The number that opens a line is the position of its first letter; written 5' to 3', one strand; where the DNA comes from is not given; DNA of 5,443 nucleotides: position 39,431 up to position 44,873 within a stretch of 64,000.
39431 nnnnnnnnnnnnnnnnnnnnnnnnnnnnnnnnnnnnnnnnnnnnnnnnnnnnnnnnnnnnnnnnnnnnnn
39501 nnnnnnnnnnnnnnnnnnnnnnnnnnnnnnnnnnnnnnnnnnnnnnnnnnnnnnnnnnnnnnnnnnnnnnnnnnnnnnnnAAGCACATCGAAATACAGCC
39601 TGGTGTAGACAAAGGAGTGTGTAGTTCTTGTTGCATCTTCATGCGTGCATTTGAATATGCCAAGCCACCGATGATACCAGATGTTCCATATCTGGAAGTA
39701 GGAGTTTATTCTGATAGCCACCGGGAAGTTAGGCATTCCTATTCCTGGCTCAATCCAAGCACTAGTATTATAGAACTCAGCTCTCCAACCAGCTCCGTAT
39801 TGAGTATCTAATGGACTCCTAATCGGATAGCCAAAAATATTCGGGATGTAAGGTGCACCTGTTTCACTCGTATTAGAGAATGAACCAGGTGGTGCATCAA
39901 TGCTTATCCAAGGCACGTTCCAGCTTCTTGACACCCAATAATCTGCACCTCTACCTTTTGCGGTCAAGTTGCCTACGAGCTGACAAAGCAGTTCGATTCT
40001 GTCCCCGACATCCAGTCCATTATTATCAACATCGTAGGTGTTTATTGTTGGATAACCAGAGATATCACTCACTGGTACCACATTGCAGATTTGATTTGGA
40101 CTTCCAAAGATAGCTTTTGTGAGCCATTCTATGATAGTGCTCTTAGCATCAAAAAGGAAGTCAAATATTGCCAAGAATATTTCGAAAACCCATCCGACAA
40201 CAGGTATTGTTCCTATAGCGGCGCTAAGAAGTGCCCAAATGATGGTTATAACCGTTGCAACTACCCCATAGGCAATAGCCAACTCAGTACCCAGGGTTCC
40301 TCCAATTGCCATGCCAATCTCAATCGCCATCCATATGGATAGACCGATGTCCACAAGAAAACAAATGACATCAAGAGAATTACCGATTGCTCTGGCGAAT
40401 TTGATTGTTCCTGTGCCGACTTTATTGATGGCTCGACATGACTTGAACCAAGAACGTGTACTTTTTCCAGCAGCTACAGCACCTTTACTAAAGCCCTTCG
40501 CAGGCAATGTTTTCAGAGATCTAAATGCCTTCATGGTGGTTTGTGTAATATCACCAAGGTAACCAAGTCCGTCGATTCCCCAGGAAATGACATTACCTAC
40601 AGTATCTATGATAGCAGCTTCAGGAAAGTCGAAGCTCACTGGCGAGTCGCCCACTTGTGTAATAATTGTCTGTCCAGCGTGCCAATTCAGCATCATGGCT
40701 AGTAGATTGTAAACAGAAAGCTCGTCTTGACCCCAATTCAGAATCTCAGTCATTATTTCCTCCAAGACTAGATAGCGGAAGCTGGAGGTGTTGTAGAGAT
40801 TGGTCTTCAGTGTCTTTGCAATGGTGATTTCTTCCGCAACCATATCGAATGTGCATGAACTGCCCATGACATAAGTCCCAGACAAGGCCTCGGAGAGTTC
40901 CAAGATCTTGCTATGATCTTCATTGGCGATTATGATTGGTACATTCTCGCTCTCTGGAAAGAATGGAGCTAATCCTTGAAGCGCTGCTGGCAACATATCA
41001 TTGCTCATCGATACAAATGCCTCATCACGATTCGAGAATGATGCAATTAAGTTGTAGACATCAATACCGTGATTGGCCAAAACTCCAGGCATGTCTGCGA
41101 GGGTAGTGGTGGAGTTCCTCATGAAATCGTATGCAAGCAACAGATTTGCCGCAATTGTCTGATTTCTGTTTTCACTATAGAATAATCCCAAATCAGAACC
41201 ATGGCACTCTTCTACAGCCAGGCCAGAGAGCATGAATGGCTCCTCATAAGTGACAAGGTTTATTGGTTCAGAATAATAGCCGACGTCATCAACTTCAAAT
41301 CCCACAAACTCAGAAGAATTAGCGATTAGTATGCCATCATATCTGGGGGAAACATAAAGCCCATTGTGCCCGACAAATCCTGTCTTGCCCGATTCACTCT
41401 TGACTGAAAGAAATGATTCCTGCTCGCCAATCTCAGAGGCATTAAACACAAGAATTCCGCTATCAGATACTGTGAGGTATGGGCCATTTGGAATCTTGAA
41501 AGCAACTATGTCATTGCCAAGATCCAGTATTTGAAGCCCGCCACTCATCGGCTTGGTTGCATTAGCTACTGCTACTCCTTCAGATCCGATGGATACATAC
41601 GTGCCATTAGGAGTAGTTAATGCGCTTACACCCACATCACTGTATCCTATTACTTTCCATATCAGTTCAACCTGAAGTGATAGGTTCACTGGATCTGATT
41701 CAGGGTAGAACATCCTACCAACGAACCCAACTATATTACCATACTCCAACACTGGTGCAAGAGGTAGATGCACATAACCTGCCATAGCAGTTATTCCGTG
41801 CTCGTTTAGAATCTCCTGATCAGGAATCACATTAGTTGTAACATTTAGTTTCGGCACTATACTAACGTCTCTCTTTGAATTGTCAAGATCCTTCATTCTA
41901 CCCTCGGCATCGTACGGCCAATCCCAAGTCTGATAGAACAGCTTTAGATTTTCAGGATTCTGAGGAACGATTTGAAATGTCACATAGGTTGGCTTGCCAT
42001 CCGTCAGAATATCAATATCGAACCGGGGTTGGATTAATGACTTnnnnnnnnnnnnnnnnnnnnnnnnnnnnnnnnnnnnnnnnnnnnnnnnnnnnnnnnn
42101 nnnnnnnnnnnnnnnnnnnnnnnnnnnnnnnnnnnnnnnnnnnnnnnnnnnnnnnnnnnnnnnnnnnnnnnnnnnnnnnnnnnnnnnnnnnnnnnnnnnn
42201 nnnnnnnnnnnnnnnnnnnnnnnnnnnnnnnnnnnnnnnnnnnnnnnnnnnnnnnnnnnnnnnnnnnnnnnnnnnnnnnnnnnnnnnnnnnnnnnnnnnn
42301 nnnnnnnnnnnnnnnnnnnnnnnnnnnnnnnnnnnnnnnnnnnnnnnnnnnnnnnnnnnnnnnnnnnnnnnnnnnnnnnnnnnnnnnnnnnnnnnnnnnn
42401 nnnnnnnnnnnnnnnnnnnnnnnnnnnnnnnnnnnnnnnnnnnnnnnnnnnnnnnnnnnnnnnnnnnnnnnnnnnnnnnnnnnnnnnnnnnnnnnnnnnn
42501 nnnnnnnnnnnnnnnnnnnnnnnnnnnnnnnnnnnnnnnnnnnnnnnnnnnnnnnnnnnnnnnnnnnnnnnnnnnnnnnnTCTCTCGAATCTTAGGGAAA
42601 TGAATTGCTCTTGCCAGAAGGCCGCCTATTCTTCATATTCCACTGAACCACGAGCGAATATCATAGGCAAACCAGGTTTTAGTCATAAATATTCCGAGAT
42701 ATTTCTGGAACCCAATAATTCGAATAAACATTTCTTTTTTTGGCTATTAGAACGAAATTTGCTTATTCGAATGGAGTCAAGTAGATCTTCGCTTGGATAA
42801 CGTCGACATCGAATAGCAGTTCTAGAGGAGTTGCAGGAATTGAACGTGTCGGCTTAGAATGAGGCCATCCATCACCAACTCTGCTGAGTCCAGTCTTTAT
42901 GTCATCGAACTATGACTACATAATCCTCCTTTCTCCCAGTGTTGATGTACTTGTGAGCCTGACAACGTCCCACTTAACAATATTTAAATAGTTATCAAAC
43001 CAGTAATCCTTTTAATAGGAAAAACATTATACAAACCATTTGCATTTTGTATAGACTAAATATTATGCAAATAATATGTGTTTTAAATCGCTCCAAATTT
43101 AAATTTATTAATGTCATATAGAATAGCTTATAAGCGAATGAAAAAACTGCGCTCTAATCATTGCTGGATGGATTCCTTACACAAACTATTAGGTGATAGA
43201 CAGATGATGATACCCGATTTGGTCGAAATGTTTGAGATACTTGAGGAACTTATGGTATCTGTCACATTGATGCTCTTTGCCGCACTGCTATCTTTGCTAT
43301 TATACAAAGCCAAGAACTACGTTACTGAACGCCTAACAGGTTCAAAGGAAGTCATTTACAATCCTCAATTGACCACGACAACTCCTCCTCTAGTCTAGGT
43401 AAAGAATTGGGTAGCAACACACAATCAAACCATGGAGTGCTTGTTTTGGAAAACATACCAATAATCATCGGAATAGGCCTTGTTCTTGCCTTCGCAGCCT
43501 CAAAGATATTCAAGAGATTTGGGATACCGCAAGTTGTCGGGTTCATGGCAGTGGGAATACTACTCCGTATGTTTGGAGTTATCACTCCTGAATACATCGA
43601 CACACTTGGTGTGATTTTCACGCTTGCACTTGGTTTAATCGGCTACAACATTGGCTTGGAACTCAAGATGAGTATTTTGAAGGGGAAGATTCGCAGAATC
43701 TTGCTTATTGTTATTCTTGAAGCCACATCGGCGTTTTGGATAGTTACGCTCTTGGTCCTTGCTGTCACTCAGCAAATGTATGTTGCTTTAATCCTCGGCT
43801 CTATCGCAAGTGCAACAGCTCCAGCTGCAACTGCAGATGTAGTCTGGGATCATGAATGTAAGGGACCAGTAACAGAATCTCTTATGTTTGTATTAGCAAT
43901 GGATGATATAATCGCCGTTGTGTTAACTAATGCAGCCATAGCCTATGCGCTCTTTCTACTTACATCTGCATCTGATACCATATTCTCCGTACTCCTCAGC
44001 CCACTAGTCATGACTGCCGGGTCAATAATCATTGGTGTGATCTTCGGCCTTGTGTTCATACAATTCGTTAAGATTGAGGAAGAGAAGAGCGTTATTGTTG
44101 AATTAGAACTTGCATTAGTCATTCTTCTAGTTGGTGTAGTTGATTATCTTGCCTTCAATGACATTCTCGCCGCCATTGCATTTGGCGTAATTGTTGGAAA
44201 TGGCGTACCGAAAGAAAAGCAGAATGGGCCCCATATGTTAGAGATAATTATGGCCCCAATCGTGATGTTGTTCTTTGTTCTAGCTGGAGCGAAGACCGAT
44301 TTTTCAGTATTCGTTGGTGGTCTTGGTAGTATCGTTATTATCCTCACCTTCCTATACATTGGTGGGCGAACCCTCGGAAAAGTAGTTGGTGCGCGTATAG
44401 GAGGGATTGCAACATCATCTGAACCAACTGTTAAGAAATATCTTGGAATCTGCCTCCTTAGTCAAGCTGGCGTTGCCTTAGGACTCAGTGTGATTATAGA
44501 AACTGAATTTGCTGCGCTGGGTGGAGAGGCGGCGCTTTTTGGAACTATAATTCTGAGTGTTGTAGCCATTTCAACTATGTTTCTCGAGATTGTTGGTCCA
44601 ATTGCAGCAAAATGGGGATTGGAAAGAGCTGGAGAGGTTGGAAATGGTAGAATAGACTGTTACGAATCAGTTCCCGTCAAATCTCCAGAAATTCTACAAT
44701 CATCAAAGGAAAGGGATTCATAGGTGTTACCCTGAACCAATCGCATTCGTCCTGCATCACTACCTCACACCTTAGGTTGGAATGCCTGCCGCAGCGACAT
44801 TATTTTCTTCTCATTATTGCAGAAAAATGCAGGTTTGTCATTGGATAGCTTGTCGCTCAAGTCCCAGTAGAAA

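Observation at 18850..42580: Convergent two-operon, ~24-kb locus: three giant anchored surface proteins with dedicated membrane partners and no known machinery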

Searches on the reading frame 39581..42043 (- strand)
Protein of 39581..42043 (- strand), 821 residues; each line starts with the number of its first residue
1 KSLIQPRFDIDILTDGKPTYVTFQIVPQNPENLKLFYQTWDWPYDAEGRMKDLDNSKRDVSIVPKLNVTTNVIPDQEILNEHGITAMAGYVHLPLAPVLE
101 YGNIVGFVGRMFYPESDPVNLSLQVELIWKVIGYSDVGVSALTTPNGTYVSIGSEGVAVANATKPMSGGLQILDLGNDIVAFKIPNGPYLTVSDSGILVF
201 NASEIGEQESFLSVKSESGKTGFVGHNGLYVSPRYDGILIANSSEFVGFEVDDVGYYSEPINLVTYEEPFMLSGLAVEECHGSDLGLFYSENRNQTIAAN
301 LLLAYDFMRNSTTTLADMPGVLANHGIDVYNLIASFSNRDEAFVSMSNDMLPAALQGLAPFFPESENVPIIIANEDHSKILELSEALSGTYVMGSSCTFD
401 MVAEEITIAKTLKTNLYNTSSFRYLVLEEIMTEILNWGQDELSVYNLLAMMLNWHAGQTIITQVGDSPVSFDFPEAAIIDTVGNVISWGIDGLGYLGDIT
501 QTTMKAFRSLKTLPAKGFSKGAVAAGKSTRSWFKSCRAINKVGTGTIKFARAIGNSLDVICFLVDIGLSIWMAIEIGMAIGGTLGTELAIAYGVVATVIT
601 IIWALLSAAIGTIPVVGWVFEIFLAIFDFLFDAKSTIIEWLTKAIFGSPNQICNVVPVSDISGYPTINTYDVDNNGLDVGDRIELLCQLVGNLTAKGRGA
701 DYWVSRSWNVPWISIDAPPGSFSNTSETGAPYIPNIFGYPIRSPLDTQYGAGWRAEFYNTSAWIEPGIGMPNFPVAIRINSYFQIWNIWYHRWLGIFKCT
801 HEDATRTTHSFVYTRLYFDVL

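Call 41: find_homologous_proteins(query=window:39581-42043:-, max_evalue=0.00001)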
Query window:39581-42043:- (821 aa): 5 proteins with E <= 0.00001 among 8000 candidates.
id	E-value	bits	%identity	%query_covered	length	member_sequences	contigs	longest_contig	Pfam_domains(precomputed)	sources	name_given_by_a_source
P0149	1.2e-113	399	32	100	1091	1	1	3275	PF06229.19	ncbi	ncbi:MAG: hypothetical protein ACXAD7_25600, partial [Candidatus Kariarchaeaceae archaeon]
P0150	1.6e-113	399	33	100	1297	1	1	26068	-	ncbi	ncbi:MAG: hypothetical protein ACFFD3_13045, partial [Candidatus Thorarchaeota archaeon]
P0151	2.8e-88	315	49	39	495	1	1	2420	PF25490.1,PF06268.20,PF18884.6,PF06229.19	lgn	-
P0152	2.8e-82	295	33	68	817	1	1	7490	-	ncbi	-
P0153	2.2e-81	292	47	38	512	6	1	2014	PF25490.1,PF06268.20,PF18929.6,PF06229.19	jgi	-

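Call 43: find_encoding_contigs(protein=P0150, flank=10000, max_places=1)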
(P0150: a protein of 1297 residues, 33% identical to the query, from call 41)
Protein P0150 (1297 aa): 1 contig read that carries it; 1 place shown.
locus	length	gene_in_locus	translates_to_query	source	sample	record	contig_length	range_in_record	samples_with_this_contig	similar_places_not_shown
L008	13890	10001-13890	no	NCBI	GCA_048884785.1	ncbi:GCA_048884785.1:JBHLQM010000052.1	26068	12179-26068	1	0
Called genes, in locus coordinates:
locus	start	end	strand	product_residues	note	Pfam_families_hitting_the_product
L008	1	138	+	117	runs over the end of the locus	-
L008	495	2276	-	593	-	PF08439:Peptidase_M3_N (weak), PF01432:Peptidase_M3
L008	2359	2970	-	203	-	-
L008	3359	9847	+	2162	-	PF18884:TSP3_bac (faint)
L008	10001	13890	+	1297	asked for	?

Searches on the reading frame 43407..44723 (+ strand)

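Call 8: search_protein_families(library=pfam, proteins=[window:43407-44723:+], max_evalue=0.001)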
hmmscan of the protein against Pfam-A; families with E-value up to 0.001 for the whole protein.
window:43407-44723:+ (438 aa): 1 family
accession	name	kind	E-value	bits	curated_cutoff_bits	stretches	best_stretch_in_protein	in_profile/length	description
PF00999.27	Na_H_Exchanger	-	5.4e-26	91.8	26.2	1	26-386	3-363/375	Sodium/hydrogen exchanger, transmembrane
